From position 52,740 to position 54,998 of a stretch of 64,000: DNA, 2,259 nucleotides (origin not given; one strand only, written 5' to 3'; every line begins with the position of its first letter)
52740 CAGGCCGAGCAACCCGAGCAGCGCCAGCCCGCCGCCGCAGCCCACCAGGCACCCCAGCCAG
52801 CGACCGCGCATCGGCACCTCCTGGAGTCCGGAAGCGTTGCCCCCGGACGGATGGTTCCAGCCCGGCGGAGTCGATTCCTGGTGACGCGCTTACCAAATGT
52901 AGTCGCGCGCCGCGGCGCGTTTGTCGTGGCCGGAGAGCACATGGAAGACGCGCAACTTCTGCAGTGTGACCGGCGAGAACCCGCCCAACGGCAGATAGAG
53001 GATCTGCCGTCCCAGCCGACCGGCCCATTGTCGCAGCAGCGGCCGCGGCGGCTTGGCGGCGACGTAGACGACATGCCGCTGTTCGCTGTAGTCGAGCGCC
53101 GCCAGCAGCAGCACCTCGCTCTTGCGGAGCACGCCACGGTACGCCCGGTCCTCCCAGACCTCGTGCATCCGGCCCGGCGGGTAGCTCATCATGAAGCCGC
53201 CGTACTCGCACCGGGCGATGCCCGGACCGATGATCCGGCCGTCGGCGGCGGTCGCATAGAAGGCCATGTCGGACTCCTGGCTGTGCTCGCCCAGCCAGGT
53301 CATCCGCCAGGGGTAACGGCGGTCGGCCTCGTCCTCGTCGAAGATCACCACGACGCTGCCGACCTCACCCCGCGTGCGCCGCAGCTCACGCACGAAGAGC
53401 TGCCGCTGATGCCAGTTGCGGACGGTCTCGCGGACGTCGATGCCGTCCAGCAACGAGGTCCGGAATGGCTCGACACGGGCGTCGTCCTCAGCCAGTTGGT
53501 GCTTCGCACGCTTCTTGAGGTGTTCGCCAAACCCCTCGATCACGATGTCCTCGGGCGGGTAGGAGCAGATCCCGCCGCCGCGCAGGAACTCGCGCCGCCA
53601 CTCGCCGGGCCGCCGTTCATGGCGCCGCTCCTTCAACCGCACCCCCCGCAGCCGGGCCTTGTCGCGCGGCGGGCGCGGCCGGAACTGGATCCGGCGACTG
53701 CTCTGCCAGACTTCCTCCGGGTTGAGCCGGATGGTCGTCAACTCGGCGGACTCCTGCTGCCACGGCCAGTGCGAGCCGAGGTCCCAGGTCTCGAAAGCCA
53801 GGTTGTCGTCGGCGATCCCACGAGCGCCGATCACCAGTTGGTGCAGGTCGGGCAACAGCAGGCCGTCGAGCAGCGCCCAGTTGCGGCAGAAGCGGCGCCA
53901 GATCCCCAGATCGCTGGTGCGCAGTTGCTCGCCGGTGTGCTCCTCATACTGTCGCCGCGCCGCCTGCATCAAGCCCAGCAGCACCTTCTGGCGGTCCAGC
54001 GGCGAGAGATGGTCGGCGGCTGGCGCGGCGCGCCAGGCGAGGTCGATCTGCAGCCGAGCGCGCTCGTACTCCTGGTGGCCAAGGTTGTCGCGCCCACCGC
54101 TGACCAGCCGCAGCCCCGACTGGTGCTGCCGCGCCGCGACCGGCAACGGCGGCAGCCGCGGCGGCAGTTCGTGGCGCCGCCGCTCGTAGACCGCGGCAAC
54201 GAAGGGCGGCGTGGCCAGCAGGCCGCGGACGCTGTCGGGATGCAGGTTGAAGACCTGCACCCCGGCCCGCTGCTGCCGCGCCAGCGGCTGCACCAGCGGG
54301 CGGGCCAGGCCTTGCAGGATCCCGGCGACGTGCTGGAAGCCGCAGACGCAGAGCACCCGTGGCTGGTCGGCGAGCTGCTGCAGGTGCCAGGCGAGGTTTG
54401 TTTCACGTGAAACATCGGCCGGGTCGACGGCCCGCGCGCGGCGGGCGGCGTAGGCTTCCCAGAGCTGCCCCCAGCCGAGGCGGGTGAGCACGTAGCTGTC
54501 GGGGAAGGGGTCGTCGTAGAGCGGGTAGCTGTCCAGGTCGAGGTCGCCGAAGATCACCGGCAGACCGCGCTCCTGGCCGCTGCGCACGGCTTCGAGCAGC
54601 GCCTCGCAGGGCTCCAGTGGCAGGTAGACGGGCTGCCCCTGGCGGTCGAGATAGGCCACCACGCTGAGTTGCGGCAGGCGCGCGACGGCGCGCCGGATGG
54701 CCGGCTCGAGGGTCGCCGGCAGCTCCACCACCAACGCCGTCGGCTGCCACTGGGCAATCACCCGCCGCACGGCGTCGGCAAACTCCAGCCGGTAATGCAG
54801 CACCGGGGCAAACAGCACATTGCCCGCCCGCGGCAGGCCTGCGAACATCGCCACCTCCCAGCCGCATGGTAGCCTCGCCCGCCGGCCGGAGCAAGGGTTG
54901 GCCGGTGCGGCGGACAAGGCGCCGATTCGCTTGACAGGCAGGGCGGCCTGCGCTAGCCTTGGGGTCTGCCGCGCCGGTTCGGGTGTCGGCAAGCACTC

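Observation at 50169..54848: Three-gene operon: TraB/Tiki-like large protein followed by two tandem paralogous membrane proteins with pseudopilin-like C-terminal domains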

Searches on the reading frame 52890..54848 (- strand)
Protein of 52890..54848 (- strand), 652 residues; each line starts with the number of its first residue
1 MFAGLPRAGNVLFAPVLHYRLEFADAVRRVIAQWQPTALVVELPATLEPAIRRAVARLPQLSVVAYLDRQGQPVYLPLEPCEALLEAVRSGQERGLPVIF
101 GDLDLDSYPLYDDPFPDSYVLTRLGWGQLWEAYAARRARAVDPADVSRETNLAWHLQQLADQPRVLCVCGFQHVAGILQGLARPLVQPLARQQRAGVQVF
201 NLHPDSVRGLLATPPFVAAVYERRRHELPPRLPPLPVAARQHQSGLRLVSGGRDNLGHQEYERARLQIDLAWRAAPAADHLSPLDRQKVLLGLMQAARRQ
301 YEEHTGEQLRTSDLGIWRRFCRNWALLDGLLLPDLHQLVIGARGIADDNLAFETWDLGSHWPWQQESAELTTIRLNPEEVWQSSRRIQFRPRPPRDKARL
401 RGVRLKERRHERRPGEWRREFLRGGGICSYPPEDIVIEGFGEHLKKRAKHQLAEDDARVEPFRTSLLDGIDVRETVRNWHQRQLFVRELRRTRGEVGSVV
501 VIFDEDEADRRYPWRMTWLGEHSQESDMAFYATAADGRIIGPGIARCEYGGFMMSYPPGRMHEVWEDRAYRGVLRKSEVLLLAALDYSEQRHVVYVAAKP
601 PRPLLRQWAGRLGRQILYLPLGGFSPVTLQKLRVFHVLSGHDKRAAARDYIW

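Call 3: search_protein_families(library=pfam, proteins=[window:52890-54848:-], max_evalue=1)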
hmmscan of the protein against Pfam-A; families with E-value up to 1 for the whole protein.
window:52890-54848:- (652 aa): 0 families

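Call 4: search_protein_families(library=ncbifam, proteins=[window:52890-54848:-], max_evalue=1)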
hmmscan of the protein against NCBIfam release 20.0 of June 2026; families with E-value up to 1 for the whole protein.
window:52890-54848:- (652 aa): 1 family
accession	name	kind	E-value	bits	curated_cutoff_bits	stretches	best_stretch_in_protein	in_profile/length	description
NF052527.1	Mn_arylsulf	exception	0.13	11.1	850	1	512-593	380-460/479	manganese-dependent arylsulfatase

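Call 5: find_homologous_proteins(query=window:52890-54848:-)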
Query window:52890-54848:- (652 aa): 774 proteins with E <= 0.001 among 8000 candidates; the best 120 are listed.
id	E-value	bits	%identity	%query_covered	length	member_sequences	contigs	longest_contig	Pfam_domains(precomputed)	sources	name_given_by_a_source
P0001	0.0e+0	1501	100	100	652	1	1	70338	-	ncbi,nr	ncbi:MAG: hypothetical protein IT204_13065 [Fimbriimonadaceae bacterium]|nr:hypothetical protein [Fi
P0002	3.9e-290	982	67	100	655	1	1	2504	-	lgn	-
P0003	5.8e-289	978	67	100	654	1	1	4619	-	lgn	-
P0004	4.5e-282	955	65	100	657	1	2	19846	-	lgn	-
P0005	3.6e-281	952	64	100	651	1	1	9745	-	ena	-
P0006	2.3e-268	910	62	100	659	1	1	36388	-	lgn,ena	-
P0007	3.6e-266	903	63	100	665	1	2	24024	-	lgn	-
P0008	9.3e-260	882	61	100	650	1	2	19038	-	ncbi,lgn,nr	ncbi:MAG: hypothetical protein HZB16_15065 [Armatimonadetes bacterium]|nr:hypothetical protein [Arma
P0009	2.2e-258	877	62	100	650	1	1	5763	-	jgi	-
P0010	6.7e-238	809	57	99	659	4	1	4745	-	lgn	-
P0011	8.6e-228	776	61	62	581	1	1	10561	-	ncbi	-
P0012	2.5e-209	715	67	73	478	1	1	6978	-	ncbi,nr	ncbi:MAG: hypothetical protein HUU35_03600, partial [Armatimonadetes bacterium]|nr:hypothetical prot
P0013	2.8e-201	688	50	99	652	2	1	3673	-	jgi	jgi:hypothetical protein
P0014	6.3e-201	687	51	99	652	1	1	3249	-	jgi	jgi:hypothetical protein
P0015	3.3e-200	685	50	99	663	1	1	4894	-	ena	-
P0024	1.2e-195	670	49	99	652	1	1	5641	PF18934.6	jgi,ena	-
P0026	2.1e-195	669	50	99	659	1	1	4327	PF18934.6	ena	-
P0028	1.5e-194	666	49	99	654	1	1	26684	PF18934.6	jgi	jgi:hypothetical protein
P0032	5.5e-192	658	48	99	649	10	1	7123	PF18934.6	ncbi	-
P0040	2.4e-189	649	55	57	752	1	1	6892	PF18934.6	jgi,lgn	-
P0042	3.3e-189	649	54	57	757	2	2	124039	PF18934.6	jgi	jgi:hypothetical protein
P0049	5.1e-188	645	47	99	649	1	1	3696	PF18934.6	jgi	jgi:hypothetical protein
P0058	1.3e-187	643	46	99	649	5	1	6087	PF18934.6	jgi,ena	-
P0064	7.4e-187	641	48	99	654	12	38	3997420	-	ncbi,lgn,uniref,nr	ncbi:hypothetical protein GeomeDRAFT_2408 [Geobacter metallireducens RCH3]|uniref:Uncharacterized pr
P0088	2.1e-185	636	49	99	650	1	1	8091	PF18934.6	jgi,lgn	jgi:hypothetical protein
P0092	2.7e-185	636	46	99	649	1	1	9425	PF18934.6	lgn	-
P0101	5.8e-185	635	47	99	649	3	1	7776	PF18934.6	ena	-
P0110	9.8e-185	634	53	57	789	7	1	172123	PF18934.6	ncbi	ncbi:MAG: hypothetical protein AB9903_09635 [Vulcanimicrobiota bacterium]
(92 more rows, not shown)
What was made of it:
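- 52890..54848 (-): Gene A: 652-aa soluble protein. It belongs to a widespread unnamed family that is distantly related to DUF5682/YehM. It is 100% identical to NCBI 'hypothetical protein IT204_13065, Fimbriimonadaceae bacterium' (call 5).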

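Call 8: find_encoding_contigs(protein=P0006, flank=8000, max_places=2)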
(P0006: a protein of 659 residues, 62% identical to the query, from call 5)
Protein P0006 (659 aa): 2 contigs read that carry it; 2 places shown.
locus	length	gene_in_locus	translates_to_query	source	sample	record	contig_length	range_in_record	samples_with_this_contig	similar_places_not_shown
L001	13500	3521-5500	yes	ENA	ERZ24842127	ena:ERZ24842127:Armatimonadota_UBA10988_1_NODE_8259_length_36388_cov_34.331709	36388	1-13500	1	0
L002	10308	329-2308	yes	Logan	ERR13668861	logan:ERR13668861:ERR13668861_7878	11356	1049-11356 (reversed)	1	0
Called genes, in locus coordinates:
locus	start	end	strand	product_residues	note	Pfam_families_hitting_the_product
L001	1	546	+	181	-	?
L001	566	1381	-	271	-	PF07963:N_methyl, PF07596:SBP_bac_10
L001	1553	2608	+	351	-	PF03734:YkuD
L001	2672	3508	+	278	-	PF07726:AAA_3, PF07728:AAA_5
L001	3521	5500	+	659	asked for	-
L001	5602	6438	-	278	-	-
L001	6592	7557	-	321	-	PF03069:FmdA_AmdA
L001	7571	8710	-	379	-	PF14583:Pectate_lyase22, PF26549:Tricorn_N (faint), PF07676:PD40 (faint)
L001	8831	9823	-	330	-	PF01408:GFO_IDH_MocA, PF03807:F420_oxidored (weak), PF02894:GFO_IDH_MocA_C, PF22725:GFO_IDH_MocA_C3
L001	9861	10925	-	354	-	-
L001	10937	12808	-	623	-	-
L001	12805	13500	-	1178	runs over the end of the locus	PF06452:CBM9_1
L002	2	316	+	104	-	?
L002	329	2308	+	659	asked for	-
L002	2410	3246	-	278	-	-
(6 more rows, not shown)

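Call 9: find_encoding_contigs(protein=P0008, flank=8000, max_places=2)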
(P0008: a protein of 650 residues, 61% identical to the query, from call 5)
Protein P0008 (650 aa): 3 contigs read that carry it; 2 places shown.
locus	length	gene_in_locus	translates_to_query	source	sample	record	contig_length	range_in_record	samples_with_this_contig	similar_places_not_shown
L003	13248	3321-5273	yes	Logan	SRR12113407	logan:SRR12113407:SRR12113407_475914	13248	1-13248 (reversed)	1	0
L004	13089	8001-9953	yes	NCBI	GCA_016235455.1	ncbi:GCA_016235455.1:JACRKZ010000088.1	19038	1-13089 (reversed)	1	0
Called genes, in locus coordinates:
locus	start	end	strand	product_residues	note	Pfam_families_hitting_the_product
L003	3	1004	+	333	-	?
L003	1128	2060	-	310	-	PF03547:Mem_trans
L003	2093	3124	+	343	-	PF02746:MR_MLE_N, PF13378:MR_MLE_C, PF07476:MAAL_C (weak)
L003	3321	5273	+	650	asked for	-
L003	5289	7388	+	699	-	PF22842:Pel9A-like_beta_helix (weak), PF05048:NosD (weak), PF13229:Beta_helix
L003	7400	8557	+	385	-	-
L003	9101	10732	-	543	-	-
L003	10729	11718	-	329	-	-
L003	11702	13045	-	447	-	PF07693:KAP_NTPase, PF13191:AAA_16 (weak)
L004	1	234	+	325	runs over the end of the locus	-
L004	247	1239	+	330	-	-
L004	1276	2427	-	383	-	-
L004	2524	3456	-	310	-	-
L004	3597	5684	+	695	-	-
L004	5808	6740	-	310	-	PF03547:Mem_trans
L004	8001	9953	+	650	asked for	-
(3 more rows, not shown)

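Call 10: find_encoding_contigs(protein=P0007, flank=8000, max_places=2)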
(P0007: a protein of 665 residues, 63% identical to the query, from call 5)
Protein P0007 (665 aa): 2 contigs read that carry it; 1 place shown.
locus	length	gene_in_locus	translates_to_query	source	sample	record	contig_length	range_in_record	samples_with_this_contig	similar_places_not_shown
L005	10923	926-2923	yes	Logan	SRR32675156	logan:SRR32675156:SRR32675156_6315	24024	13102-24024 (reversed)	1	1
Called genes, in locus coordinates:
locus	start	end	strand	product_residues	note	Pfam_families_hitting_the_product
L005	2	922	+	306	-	?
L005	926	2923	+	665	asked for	-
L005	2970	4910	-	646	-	PF22666:Glyco_hydro_2_N2, PF00703:Glyco_hydro_2 (weak)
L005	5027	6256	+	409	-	PF07676:PD40 (faint)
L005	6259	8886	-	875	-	-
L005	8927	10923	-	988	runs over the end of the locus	PF16586:DUF5060 (weak)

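Call 12: search_solved_structures(query=window:52890-54848:-, max_evalue=10)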
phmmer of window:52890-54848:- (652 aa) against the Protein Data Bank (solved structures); distinct sequences matched with E-value up to 10: 1.
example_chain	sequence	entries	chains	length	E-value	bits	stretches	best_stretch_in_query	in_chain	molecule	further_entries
3lif_A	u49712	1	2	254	0.89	10.9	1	50-89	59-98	Putative diguanylate cyclase (GGDEF) with PAS/PAC domain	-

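Call 17: search_protein_families(library=pfam, alignment_id=A2, max_evalue=0.01)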
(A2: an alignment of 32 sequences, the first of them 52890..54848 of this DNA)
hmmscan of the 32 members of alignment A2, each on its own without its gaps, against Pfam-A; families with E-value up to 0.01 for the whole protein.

A. member 1, window:52890-54848:- (652 aa): 0 families

B. families by the number of members that match (of 32 scanned): 2 families
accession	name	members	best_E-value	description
PF18934.5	DUF5682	16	4.3e-08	Family of unknown function (DUF5682)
PF08765.17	Mor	1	0.0082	Mor transcription activator family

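Call 18: search_protein_families(library=pfam, proteins=[P0040, P0110, P0024, P0026, P0088], max_evalue=1)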
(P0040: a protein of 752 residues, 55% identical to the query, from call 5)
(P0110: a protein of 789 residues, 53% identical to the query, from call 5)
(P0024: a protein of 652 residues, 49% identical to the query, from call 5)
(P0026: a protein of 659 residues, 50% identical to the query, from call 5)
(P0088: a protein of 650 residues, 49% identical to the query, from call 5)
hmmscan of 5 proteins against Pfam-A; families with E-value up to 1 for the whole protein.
P0040 (752 aa): 1 family
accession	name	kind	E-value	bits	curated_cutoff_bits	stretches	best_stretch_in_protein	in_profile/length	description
PF18934.5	DUF5682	-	8.5e-06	24.8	26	2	29-105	1-80/727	Family of unknown function (DUF5682)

P0110 (789 aa): 1 family
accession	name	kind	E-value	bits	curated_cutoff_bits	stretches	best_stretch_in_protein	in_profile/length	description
PF18934.5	DUF5682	-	4.3e-08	32.4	26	2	29-106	1-81/727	Family of unknown function (DUF5682)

P0024 (652 aa): 2 families
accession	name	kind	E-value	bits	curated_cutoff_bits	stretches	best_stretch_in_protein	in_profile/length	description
PF18934.5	DUF5682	-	3e-05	23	26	2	31-107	3-81/727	Family of unknown function (DUF5682)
PF08765.17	Mor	-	0.042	14.3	24.9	1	596-650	27-81/107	Mor transcription activator family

P0026 (659 aa): 1 family
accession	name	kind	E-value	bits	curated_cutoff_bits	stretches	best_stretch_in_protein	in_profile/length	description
PF18934.5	DUF5682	-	7.5e-06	25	26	2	29-113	1-81/727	Family of unknown function (DUF5682)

P0088 (650 aa): 2 families
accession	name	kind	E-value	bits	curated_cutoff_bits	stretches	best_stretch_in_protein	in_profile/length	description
PF18934.5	DUF5682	-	1.4e-05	24.1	26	2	29-105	1-80/727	Family of unknown function (DUF5682)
PF13439.12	Glyco_transf_4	-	0.73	10.3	28.5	1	242-323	15-91/170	Glycosyltransferase Family 4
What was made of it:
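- On DUF5682 / YehM (PF18934): Homologs match only model positions 1-81, at 23-32 bits (call 18).
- Closest known: DUF5682. Same: 16 of 32 A homologs touch the first roughly 80 positions of the DUF5682 model (calls 17, 18).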

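Call 20: find_encoding_contigs(protein=P0064, flank=8000, max_places=2)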
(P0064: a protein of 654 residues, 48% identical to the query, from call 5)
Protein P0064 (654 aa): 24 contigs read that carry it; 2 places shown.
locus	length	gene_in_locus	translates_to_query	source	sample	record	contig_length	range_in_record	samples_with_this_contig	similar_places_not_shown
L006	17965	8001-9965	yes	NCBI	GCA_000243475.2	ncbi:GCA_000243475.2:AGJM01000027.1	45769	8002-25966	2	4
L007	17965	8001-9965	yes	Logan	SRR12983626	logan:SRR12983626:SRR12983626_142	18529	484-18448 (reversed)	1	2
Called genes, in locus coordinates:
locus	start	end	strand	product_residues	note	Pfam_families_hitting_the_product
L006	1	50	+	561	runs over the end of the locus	PF00072:Response_reg, PF13426:PAS_9, PF00512:HisKA, PF02518:HATPase_c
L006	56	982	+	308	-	PF00005:ABC_tran, PF13175:AAA_15 (faint), PF13304:AAA_21 (faint), PF13732:DrrA1-3_C (weak)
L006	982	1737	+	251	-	PF01061:ABC2_membrane, PF12698:ABC2_membrane_3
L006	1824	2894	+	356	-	PF04055:Radical_SAM, PF13353:Fer4_12 (weak), PF13186:SPASM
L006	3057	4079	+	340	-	PF01208:URO-D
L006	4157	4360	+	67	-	PF04102:SlyX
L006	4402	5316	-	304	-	PF00672:HAMP, PF13487:HD_5, PF01966:HD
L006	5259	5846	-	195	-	PF11845:Tll0287-like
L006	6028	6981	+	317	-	PF00762:Ferrochelatase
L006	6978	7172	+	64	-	-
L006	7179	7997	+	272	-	PF00004:AAA (weak), PF07726:AAA_3 (weak), PF07728:AAA_5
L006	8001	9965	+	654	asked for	-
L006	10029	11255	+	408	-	PF11845:Tll0287-like, PF13426:PAS_9 (faint), PF00672:HAMP, PF00989:PAS (weak)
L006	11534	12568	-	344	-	PF18152:DAHP_snth_FXD, PF00793:DAHP_synth_1, PF03102:NeuB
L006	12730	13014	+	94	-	PF04368:DUF507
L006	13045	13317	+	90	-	PF04368:DUF507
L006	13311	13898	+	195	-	-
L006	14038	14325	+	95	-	PF00166:Cpn10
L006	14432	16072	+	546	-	-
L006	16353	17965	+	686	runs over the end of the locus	PF08298:AAA_PrkA (weak), PF06798:PrkA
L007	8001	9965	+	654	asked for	-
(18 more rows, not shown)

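Call 21: find_encoding_contigs(protein=P0110, flank=8000, max_places=1)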
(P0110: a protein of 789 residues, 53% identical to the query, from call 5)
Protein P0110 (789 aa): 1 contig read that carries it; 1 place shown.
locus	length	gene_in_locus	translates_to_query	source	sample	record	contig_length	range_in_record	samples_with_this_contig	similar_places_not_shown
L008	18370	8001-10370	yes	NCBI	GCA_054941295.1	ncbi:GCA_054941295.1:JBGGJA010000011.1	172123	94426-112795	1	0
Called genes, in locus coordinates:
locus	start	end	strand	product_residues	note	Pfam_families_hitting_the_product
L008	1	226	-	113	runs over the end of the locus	-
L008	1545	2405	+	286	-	-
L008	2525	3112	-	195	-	PF00027:cNMP_binding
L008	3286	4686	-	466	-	PF01943:Polysacc_synt, PF13440:Polysacc_synt_3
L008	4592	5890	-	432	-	PF04932:Wzy_C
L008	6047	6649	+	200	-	PF13302:Acetyltransf_3, PF13420:Acetyltransf_4, PF00583:Acetyltransf_1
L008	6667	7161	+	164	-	PF13453:Zn_ribbon_TFIIB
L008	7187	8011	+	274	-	PF00004:AAA (weak), PF07726:AAA_3, PF07728:AAA_5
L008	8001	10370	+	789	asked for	PF18934:DUF5682 (faint)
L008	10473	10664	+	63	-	-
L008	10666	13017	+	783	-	PF00754:F5_F8_type_C, PF22633:F5_F8_type_C_2 (weak)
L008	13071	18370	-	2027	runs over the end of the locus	PF13620:CarboxypepD_reg (faint), PF01835:MG2, PF07703:A2M_BRD (faint), PF00207:A2M, PF17973:bMG10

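Call 25: predict_structure(alignment_id=A2)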
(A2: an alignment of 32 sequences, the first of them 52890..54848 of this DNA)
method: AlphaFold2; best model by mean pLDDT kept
length: 652 residues; sequences in the alignment: 32
mean_pLDDT: 73.5   pTM: 0.66
mean pLDDT of the five models: 73.5, 72.7, 72.6, 71.4, 68.0
residues with pLDDT >= 90: 166; 70-90: 244; 50-70: 141; < 50: 101
segments of 3 or more residues with pLDDT < 50: 246-252, 382-404, 429-438, 516-533, 538-549, 630-643, 645-652
pLDDT, mean of each block of 10 residues (from residue 1): 88 91 94 97 93 95 87 84 95 97 70 72 87 76 85 94 95 91 82 82 86 90 90 71 47 67 92 82 92 93 78 79 75 85 73 88 92 78 39 33 48 55 51 42 72 68 61 77 71 62 63 51 38 49 44 55 67 75 73 80 80 77 60 40 41 30
secondary structure, 60 per line:
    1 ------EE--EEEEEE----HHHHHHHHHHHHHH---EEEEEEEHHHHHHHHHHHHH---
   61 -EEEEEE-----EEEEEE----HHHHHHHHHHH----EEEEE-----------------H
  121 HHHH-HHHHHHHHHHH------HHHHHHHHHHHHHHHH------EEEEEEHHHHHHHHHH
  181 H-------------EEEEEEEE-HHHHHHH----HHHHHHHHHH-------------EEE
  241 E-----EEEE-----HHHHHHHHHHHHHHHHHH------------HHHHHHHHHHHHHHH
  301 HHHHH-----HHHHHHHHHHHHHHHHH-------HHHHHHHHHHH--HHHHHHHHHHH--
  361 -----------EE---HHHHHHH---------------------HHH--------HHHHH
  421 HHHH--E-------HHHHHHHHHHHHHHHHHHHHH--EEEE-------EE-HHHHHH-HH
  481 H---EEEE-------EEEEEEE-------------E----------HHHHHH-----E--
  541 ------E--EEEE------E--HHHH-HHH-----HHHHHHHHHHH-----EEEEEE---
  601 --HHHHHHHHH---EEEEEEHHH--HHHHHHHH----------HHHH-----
elements in order (helices of 4 or more, strands of 3 or more residues): E11-16 H21-34 E38-44 H45-57 E62-67 E73-78 H83-93 E98-102 H120-124 H126-136 H143-158 E165-170 H171-181 E195-202 H204-210 H215-224 E238-241 E247-250 H256-273 H286-305 H311-327 H335-345 H348-358 H377-383 H416-424 H435-455 E458-461 H472-477 E485-488 E496-502 H527-532 E550-553 H563-566 H576-586 E592-597 H603-611 E615-620 H626-633 H644-647
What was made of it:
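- On TIKI/TraB superfamily (protein A, N-terminal domain): AF2 model, pLDDT 84-97 over most of aa 1-100 and 150-230 (call 25).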

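Call 27: fold_search(model_id=the predicted structure, library=pdb)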
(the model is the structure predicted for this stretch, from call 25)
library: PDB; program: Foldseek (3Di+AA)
matches with E <= 10: 312; with E <= 0.001: 0
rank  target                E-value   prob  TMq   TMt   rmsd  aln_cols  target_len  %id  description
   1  7w5z_E                9.9e-03  0.98  0.15  0.24  14.7       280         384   11  Cryo-EM structure of Tetrahymena thermophila mitochondrial complex IV, composite dimer model (released 2022-04-06)
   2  8bqs_DQ               1.4e-01  0.82  0.16  0.25  15.1       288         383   11  Cryo-EM structure of the I-II-III2-IV2 respiratory supercomplex from Tetrahymena thermophila (released 2023-08-23)
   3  8b6h_DQ               2.1e-01  0.66  0.15  0.24  15.6       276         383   13  Cryo-EM structure of cytochrome c oxidase dimer (complex IV) from respiratory supercomplex of Tetrahymena thermophila (released 2023-03-29)
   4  2d7u                  6.6e-01  0.07  0.09  0.15  13.6       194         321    9  Crystal structure of hypothetical adenylosuccinate synthetase, PH0438 from Pyrococcus horikoshii OT3 (released 2006-05-29)
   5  6fqd_B                1.2e+00  0.14  0.10  0.22  12.0       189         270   10  Escherichia Coli Signal Recognition Particle Receptor FtsY NGdN1 (released 2018-05-09)
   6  8jbc_A                1.2e+00  0.01  0.08  0.10  26.2       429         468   12  Crystal Structure of the Csm6 K137A mutant from Thermus thermophilus HB8 in its apo form (released 2023-12-13)
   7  6fyz_A                1.3e+00  0.05  0.10  0.15  15.7       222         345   10  Development and characterization of a CNS-penetrant benzhydryl hydroxamic acid class IIa histone deacetylase inhibitor (released 2018-12-05)
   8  2xxa_A                1.5e+00  0.12  0.10  0.15   9.0       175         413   10  The Crystal Structure of the Signal Recognition Particle (SRP) in Complex with its Receptor(SR) (released 2011-03-02)
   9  7x1z_A                1.6e+00  0.04  0.10  0.12  14.5       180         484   12  Structure of the phosphorylation-site double mutant S431E/T432E of the KaiC circadian clock protein (released 2023-04-19)
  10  4cbt_C                1.6e+00  0.05  0.10  0.15  15.2       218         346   11  Design, synthesis, and biological evaluation of potent and selective Class IIa HDAC inhibitors as a potential therapy  (released 2013-12-11)
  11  4cby_D                1.7e+00  0.07  0.11  0.17  15.3       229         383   11  Design, synthesis, and biological evaluation of potent and selective Class IIa HDAC inhibitors as a potential therapy  (released 2013-12-11)
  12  4cby_A                1.7e+00  0.06  0.10  0.16  15.2       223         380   12  Design, synthesis, and biological evaluation of potent and selective Class IIa HDAC inhibitors as a potential therapy  (released 2013-12-11)
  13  7dy2_J                1.7e+00  0.06  0.10  0.13  14.5       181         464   12  Crystal Structure of Cyanobacterial Circadian Clock Protein KaiC (released 2022-04-27)
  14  2vqq_A                1.8e+00  0.06  0.10  0.16  15.4       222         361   11  Structure of HDAC4 catalytic domain (a double cysteine-to-alanine mutant) bound to a trifluoromethylketone inhbitor (released 2008-07-08)
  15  5zoo_G                1.9e+00  0.06  0.11  0.16  15.3       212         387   12  Crystal structure of histone deacetylase 4 (HDAC4) in complex with a SMRT corepressor SP1 fragment (released 2018-11-14)
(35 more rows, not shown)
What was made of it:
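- On TIKI/TraB superfamily (protein A, N-terminal domain): Foldseek hit to 7w5z_E at E 0.0099 (call 27).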

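Call 28: search_solved_structures(query=A2, max_evalue=10, show_alignments=2)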
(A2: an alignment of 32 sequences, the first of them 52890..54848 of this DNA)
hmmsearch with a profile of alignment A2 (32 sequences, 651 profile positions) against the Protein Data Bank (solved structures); distinct sequences matched with E-value up to 10: 0.
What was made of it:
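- Tried and rejected: phmmer and a profile of A against PDB sequences found nothing (calls 12, 28).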
